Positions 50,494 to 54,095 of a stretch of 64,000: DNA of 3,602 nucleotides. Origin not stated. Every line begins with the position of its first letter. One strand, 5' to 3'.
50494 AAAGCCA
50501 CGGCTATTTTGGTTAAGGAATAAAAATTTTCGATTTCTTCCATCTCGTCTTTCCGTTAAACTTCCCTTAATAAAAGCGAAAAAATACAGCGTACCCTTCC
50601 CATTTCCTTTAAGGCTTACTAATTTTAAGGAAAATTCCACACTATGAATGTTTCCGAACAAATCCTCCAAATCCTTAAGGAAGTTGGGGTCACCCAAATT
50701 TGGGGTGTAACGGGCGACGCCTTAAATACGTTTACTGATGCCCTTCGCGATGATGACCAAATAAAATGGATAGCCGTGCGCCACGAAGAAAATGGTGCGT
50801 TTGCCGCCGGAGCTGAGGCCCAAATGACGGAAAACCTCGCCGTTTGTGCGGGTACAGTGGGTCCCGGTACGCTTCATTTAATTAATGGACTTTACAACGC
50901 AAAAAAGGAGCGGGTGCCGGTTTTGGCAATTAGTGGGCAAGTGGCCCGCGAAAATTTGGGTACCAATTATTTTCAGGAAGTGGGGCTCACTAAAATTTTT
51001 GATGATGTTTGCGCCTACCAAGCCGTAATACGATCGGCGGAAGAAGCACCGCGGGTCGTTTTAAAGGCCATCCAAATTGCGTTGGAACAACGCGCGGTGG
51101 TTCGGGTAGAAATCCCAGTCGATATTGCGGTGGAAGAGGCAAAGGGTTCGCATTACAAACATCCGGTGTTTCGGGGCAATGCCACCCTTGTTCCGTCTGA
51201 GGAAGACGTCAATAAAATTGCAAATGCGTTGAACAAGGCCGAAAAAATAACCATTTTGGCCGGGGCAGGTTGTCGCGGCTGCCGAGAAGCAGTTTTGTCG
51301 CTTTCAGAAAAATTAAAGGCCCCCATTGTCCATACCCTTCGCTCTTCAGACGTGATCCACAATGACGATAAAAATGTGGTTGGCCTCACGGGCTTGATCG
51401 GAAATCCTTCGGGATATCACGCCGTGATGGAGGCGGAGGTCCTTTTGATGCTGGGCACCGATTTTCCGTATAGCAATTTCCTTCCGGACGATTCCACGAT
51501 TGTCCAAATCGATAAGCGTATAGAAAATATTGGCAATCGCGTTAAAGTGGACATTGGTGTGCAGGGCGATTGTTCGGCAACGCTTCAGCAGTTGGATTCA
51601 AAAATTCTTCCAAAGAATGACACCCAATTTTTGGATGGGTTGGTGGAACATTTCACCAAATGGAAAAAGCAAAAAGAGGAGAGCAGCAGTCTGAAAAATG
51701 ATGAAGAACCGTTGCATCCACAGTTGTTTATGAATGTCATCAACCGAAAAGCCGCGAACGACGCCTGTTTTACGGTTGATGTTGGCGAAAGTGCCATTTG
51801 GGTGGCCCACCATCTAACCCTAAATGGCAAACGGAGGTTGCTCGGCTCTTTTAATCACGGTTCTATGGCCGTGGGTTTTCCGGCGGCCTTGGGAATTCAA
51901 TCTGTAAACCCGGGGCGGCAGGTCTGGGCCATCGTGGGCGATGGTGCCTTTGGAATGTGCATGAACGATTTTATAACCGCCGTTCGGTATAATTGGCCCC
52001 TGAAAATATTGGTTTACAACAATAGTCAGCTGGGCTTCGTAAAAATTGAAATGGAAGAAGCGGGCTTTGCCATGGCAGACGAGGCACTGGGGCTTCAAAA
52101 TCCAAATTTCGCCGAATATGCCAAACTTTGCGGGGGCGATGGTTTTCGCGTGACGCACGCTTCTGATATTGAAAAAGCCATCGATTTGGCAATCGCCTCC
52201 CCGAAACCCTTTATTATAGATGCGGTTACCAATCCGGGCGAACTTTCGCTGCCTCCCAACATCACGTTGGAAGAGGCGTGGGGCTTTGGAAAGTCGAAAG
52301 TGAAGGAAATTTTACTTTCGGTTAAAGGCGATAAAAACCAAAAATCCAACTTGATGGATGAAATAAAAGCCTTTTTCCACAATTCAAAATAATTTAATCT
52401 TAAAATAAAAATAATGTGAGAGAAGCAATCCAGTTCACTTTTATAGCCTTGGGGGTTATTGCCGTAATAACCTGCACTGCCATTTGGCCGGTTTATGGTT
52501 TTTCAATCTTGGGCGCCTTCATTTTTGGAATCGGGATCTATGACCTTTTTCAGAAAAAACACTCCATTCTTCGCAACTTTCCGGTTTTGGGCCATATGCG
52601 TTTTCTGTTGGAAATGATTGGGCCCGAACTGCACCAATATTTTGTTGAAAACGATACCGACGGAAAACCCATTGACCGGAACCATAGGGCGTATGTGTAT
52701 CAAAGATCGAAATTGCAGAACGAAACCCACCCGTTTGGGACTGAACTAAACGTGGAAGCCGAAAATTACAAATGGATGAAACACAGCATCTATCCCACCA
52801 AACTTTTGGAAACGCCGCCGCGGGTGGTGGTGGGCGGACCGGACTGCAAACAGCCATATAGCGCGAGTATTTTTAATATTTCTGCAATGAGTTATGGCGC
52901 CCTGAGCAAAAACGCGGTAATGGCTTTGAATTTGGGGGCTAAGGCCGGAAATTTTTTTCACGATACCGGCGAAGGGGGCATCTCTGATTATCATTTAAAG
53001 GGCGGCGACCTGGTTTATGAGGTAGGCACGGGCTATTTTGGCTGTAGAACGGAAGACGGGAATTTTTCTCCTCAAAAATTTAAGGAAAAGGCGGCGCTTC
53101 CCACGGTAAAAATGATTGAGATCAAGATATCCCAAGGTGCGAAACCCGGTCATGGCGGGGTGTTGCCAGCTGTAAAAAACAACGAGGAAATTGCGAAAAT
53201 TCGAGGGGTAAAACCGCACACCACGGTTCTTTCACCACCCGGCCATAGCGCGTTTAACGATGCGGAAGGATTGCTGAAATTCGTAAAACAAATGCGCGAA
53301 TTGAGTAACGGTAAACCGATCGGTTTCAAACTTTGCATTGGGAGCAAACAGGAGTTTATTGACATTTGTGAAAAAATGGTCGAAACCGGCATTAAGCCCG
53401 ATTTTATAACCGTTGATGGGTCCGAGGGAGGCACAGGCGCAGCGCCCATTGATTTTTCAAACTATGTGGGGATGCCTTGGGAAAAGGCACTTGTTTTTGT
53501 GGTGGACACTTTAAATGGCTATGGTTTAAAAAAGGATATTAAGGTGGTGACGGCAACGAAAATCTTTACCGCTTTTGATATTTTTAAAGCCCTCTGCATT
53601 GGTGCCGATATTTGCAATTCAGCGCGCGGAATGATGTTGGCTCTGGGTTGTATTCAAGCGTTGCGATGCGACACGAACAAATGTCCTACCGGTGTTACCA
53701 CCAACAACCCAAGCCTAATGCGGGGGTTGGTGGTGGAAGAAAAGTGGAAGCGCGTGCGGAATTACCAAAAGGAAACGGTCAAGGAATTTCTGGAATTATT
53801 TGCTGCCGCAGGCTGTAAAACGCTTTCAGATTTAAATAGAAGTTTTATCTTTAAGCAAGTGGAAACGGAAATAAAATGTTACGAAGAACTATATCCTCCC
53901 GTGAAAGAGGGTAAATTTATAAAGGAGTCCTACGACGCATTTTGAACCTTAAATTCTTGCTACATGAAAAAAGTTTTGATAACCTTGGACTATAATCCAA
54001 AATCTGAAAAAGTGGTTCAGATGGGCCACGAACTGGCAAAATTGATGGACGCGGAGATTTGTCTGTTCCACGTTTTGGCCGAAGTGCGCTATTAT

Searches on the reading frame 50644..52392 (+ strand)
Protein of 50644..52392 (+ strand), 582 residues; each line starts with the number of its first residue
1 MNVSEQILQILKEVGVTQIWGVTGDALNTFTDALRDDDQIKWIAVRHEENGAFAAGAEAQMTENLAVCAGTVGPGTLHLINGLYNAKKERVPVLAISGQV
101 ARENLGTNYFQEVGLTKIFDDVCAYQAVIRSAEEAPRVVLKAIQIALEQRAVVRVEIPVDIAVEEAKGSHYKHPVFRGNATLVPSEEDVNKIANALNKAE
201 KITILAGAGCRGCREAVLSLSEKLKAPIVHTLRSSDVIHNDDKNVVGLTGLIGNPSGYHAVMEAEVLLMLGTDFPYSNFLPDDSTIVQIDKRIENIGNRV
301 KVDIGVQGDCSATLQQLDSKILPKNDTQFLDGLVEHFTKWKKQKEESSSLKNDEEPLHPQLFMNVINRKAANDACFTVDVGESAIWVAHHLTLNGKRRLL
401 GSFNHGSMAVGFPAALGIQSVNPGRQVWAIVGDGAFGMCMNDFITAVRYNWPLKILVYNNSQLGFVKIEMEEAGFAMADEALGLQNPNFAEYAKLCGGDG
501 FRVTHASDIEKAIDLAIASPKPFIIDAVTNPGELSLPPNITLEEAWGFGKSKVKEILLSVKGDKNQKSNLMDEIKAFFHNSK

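Call 9: search_protein_families(library=ncbifam, proteins=[window:50644-52392:+], max_evalue=1)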
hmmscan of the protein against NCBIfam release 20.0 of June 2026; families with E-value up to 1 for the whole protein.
window:50644-52392:+ (582 aa): 60 families (the best 25 are shown)
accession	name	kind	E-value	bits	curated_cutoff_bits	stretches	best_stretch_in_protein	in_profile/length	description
NF006591.0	PRK09124.1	equivalog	2.1e-189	630.5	792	1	2-563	4-562/574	ubiquinone-dependent pyruvate dehydrogenase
NF005114.0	PRK06546.1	equivalog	5.3e-169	563.4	893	1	2-562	4-562/578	pyruvate dehydrogenase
NF006377.0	PRK08611.1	equivalog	6.1e-157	523.6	742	1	3-562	6-562/576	pyruvate oxidase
NF005040.0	PRK06457.1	equivalog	1.1e-130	436.6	788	1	2-555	3-544/549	pyruvate dehydrogenase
NF006129.0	PRK08273.1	equivalog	9.8e-116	387.3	724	1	2-554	4-570/598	thiamine pyrophosphate-requiring protein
TIGR02720.1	pyruv_oxi_spxB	equivalog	2.8e-113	379.3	637.85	1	4-529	2-531/575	pyruvate oxidase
TIGR00118.1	acolac_lg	equivalog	3.2e-88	296.6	538.35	1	3-531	3-536/557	biosynthetic-type acetolactate synthase large subunit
NF004919.0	PRK06276.1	equivalog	3.1e-83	280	866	1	2-545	2-556/582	acetolactate synthase large subunit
NF006187.0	PRK08322.1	equivalog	2.8e-81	273.6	509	1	1-527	2-526/548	acetolactate synthase large subunit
NF006052.0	PRK08199.1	subfamily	7.5e-79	265.5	539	1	4-535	11-543/559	thiamine pyrophosphate protein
NF004710.0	PRK06048.1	equivalog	8.7e-79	265.4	976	1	1-530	8-538/561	acetolactate synthase large subunit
NF006524.0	PRK08978.1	equivalog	4.1e-78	263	738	1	1-528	1-523/548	acetolactate synthase 2 catalytic subunit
NF006378.0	PRK08617.1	equivalog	1.1e-74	251.8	510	1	4-527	11-536/556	acetolactate synthase AlsS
NF005860.0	PRK07789.1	equivalog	1.2e-74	251.8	881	1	3-528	36-577/615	acetolactate synthase large subunit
NF005651.0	PRK07418.1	subfamily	3.2e-70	237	942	1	5-535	23-565/617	acetolactate synthase large subunit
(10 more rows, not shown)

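Call 10: search_protein_families(library=pfam, proteins=[window:50644-52392:+], max_evalue=1)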
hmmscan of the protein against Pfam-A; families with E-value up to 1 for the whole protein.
window:50644-52392:+ (582 aa): 4 families
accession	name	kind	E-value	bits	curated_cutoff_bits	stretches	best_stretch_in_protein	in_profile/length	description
PF02775.26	TPP_enzyme_C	-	9e-40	136.4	21.9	1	379-526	1-150/151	Thiamine pyrophosphate enzyme, C-terminal TPP binding domain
PF02776.23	TPP_enzyme_N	-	7.5e-35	119.7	26.8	1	1-113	1-114/119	Thiamine pyrophosphate enzyme, N-terminal TPP binding domain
PF00205.28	TPP_enzyme_M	-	1.2e-31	109.6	30.4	1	189-317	1-137/137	Thiamine pyrophosphate enzyme, central domain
PF01855.24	POR_N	-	5.9e-06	26.6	27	1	47-175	44-165/231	Pyruvate flavodoxin/ferredoxin oxidoreductase, thiamine diP-bdg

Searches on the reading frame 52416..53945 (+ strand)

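Call 9: search_protein_families(library=ncbifam, proteins=[window:52416-53945:+], max_evalue=1)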
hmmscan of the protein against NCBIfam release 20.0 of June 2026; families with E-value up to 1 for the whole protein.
window:52416-53945:+ (509 aa): 3 families
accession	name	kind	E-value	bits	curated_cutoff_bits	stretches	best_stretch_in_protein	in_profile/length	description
NF008730.0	PRK11750.1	equivalog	9.8e-42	142.4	1047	1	153-484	861-1177/1490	glutamate synthase large subunit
NF003966.0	PRK05458.1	equivalog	0.094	12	344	1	283-338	72-123/327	GMP reductase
TIGR03782.1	Bac_Flav_CT_J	equivalog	0.21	10.5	289.95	0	26-47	191-212/323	conjugative transposon protein TraJ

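Call 10: search_protein_families(library=pfam, proteins=[window:52416-53945:+], max_evalue=1)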
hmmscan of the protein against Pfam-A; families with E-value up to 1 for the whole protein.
window:52416-53945:+ (509 aa): 2 families
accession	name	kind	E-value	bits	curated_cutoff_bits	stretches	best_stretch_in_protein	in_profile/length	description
PF01645.23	Glu_synthase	-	9.7e-83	278.8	20.4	1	151-467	67-368/369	Conserved region in glutamate synthase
PF01070.24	FMN_dh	-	0.00086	18.9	24.9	1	372-412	271-311/350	FMN-dependent dehydrogenase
